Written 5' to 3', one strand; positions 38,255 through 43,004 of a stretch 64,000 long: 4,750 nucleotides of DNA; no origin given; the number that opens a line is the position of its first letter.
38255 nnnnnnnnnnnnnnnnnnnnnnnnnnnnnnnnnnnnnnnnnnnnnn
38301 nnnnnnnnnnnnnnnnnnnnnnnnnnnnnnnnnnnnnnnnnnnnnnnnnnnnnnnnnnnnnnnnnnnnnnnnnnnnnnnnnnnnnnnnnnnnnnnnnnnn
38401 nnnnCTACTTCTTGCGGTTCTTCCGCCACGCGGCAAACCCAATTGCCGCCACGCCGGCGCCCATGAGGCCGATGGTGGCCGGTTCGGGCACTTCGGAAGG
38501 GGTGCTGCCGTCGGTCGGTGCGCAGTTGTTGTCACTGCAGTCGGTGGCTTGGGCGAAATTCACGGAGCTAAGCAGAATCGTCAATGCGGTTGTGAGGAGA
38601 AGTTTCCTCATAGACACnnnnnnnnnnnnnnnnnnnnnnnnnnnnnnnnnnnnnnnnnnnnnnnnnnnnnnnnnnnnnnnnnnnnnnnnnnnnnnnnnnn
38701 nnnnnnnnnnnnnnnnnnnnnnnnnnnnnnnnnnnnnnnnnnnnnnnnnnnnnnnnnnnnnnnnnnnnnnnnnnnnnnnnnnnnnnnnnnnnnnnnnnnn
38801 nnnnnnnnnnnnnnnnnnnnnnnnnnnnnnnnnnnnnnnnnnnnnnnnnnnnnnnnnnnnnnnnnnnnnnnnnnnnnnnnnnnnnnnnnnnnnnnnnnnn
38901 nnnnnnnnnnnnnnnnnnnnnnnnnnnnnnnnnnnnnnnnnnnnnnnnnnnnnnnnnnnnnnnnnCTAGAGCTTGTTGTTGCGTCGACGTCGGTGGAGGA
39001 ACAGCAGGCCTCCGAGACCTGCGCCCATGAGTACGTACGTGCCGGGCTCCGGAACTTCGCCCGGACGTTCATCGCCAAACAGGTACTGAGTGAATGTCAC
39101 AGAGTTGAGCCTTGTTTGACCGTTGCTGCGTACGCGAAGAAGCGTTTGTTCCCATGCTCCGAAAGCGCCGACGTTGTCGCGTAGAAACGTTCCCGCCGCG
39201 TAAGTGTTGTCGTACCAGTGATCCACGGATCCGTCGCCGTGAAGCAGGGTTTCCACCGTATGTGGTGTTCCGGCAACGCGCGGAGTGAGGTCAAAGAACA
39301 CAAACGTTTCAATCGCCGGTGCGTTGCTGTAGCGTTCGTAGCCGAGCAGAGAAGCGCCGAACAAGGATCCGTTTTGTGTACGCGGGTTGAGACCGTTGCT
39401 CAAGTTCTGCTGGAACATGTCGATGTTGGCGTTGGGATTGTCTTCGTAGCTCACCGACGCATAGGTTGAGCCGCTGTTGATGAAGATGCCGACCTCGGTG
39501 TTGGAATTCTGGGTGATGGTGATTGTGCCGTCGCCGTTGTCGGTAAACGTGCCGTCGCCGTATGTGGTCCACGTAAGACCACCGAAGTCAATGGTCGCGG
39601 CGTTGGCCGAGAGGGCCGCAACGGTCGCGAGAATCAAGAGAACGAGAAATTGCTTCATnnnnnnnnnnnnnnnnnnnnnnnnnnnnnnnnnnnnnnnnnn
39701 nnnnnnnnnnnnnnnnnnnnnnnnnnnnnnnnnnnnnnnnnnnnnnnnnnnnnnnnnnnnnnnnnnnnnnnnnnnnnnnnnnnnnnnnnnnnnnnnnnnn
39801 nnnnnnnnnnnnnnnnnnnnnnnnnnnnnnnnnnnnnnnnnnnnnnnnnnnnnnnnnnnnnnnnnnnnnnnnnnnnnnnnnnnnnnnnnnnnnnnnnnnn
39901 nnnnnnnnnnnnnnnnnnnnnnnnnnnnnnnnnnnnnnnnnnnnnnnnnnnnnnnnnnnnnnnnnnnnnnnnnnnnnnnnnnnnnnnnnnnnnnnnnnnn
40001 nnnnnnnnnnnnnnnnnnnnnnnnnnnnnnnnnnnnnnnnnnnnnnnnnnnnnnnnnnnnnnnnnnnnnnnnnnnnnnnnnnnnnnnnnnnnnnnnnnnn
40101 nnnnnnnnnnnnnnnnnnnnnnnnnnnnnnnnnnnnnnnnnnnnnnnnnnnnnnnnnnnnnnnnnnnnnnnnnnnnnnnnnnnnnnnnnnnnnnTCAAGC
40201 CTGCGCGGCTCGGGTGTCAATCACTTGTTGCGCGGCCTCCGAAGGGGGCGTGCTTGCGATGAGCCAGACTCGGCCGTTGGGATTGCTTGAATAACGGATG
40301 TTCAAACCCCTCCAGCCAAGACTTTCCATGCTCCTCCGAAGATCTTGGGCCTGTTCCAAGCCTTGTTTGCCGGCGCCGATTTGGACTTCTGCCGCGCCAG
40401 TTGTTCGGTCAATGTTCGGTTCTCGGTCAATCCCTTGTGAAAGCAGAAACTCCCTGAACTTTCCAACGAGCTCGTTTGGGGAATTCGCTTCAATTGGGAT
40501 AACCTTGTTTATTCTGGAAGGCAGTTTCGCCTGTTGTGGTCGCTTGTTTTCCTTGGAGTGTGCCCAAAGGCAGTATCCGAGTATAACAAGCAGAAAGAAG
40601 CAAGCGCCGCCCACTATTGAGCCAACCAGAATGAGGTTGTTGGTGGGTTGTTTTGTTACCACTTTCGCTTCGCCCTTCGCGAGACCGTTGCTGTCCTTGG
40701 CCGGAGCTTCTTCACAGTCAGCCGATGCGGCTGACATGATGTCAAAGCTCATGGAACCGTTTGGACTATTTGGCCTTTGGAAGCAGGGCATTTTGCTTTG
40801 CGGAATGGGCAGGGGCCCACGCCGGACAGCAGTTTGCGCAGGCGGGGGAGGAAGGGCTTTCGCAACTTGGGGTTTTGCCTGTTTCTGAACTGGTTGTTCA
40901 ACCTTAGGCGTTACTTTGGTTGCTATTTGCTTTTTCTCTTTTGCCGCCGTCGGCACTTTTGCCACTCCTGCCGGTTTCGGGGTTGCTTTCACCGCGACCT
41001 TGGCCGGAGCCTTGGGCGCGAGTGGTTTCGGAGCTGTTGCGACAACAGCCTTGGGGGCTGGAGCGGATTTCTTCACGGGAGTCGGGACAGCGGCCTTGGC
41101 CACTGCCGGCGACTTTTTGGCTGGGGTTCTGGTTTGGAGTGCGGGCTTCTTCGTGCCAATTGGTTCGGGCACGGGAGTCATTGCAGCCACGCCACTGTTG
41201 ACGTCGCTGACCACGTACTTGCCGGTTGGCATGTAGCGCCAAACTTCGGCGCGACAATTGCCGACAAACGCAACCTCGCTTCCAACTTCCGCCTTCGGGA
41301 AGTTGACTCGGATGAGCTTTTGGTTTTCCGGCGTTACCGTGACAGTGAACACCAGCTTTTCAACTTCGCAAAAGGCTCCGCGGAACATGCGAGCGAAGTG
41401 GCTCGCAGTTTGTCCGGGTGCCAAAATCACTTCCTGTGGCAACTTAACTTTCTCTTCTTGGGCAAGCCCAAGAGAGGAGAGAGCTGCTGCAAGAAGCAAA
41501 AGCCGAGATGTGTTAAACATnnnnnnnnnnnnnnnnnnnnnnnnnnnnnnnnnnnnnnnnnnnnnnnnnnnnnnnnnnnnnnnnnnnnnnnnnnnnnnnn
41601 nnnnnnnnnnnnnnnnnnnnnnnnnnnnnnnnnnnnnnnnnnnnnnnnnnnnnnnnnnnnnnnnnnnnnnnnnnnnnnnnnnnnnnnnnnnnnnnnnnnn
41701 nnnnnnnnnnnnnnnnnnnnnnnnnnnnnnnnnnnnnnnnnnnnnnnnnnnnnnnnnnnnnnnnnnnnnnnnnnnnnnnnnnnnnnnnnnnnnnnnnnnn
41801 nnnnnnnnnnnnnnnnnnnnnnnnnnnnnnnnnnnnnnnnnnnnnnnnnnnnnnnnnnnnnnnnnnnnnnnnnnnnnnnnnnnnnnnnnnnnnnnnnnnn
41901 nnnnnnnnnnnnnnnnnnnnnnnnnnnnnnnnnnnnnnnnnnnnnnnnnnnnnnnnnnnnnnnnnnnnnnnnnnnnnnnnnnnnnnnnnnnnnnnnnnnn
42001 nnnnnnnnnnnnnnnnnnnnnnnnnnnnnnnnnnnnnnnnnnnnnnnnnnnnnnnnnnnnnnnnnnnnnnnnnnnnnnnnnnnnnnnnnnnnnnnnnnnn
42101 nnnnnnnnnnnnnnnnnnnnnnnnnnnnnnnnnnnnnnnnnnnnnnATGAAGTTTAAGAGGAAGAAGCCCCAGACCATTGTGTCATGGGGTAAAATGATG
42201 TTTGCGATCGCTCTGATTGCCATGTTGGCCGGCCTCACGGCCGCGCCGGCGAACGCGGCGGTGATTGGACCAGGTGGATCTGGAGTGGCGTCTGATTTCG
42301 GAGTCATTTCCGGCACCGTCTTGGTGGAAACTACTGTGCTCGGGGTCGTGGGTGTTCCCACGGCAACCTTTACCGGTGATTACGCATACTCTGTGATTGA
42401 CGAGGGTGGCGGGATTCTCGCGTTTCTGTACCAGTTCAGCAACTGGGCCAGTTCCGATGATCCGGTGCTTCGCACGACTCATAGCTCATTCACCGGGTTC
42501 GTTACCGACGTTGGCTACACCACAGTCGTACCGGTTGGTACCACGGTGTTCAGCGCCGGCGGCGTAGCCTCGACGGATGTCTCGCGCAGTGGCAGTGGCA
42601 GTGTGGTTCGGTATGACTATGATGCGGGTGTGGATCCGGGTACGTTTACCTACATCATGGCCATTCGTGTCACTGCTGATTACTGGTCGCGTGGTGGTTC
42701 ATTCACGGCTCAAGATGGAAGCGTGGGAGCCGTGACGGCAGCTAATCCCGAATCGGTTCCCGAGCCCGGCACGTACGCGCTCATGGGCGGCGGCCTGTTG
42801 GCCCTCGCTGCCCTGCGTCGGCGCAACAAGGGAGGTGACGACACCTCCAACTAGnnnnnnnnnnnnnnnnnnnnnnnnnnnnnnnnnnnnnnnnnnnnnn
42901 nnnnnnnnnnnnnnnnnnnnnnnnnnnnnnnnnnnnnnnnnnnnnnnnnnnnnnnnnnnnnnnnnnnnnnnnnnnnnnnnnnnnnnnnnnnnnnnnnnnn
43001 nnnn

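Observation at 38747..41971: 122-129 bp palindromic MITE-like elements positioned 130-180 bp upstream of each island PEP-CTERM gene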

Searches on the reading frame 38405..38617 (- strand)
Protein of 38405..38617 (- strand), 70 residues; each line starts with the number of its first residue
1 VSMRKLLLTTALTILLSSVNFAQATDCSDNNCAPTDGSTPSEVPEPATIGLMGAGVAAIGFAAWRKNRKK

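Call 26: search_protein_families(library=pfam, proteins=[window:38405-38617:-], max_evalue=0.01)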
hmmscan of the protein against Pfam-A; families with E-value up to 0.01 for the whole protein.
window:38405-38617:- (70 aa): 1 family
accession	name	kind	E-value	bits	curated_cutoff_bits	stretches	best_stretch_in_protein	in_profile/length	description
PF07589.16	PEP-CTERM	-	1e-07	32.2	20.7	1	43-66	2-24/24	PEP-CTERM motif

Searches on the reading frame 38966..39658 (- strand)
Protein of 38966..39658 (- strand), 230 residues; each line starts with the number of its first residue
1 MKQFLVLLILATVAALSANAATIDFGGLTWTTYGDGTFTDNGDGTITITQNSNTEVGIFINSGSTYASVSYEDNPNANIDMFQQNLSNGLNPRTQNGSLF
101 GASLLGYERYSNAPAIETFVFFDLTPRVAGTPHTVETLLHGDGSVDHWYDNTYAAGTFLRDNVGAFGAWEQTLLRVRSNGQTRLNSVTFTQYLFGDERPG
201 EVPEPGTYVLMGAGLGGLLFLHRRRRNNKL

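Call 11: find_encoding_contigs(protein=window:38966-39658:-, flank=10000, max_places=10)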
Protein window:38966-39658:- (230 aa): 1 contig read that carries it; 1 place shown.
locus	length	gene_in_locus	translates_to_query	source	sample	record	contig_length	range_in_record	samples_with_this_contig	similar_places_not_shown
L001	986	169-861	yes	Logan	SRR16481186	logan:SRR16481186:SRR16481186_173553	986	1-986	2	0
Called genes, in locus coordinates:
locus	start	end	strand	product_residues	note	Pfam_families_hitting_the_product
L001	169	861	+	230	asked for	PF07589:PEP_exosort_dom (weak)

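Call 26: search_protein_families(library=pfam, proteins=[window:38966-39658:-], max_evalue=0.01)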
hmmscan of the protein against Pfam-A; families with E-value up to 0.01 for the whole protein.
window:38966-39658:- (230 aa): 1 family
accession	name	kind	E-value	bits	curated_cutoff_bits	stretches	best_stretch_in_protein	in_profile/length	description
PF07589.16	PEP-CTERM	-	1.7e-06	28.3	20.7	1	202-226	2-24/24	PEP-CTERM motif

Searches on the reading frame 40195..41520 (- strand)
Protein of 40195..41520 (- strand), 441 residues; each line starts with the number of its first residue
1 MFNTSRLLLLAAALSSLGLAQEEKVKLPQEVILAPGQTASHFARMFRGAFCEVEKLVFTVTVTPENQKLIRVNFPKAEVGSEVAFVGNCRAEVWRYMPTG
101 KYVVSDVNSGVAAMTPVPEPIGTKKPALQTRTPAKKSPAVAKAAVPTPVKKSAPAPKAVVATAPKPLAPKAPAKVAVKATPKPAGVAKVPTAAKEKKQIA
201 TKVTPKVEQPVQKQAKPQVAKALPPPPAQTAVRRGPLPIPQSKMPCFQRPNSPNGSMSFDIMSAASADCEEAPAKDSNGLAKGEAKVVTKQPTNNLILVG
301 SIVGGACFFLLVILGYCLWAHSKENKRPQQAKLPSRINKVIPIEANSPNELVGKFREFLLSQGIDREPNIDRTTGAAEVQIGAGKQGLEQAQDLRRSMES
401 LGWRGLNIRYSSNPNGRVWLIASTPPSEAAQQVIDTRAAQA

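Call 26: search_protein_families(library=pfam, proteins=[window:40195-41520:-], max_evalue=0.01)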
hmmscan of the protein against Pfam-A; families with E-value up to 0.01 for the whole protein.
window:40195-41520:- (441 aa): 0 families

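Call 64: find_encoding_contigs(protein=window:40195-41520:-, flank=3000, max_places=6)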
Protein window:40195-41520:- (441 aa): 1 contig read that carries it; 1 place shown.
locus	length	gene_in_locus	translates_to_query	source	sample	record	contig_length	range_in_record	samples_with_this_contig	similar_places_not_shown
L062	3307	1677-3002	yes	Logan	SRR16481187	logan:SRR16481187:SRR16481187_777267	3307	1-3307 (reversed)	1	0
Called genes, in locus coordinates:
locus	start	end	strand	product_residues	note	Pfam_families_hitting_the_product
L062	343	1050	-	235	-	PF07589:PEP_exosort_dom (weak)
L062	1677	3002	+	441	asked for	-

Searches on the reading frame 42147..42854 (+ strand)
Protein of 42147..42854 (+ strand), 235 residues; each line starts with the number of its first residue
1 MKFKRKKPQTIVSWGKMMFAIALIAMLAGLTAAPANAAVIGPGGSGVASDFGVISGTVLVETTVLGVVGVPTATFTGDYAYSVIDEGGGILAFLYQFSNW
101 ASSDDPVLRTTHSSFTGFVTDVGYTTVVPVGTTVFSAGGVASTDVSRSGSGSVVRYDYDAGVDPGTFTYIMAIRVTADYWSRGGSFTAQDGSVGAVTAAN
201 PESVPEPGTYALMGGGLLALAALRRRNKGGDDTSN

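Call 26: search_protein_families(library=pfam, proteins=[window:42147-42854:+], max_evalue=0.01)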
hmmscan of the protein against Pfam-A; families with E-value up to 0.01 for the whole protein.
window:42147-42854:+ (235 aa): 1 family
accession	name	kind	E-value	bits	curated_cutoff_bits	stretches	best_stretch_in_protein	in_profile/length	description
PF07589.16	PEP-CTERM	-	1.3e-06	28.7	20.7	1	203-226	1-24/24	PEP-CTERM motif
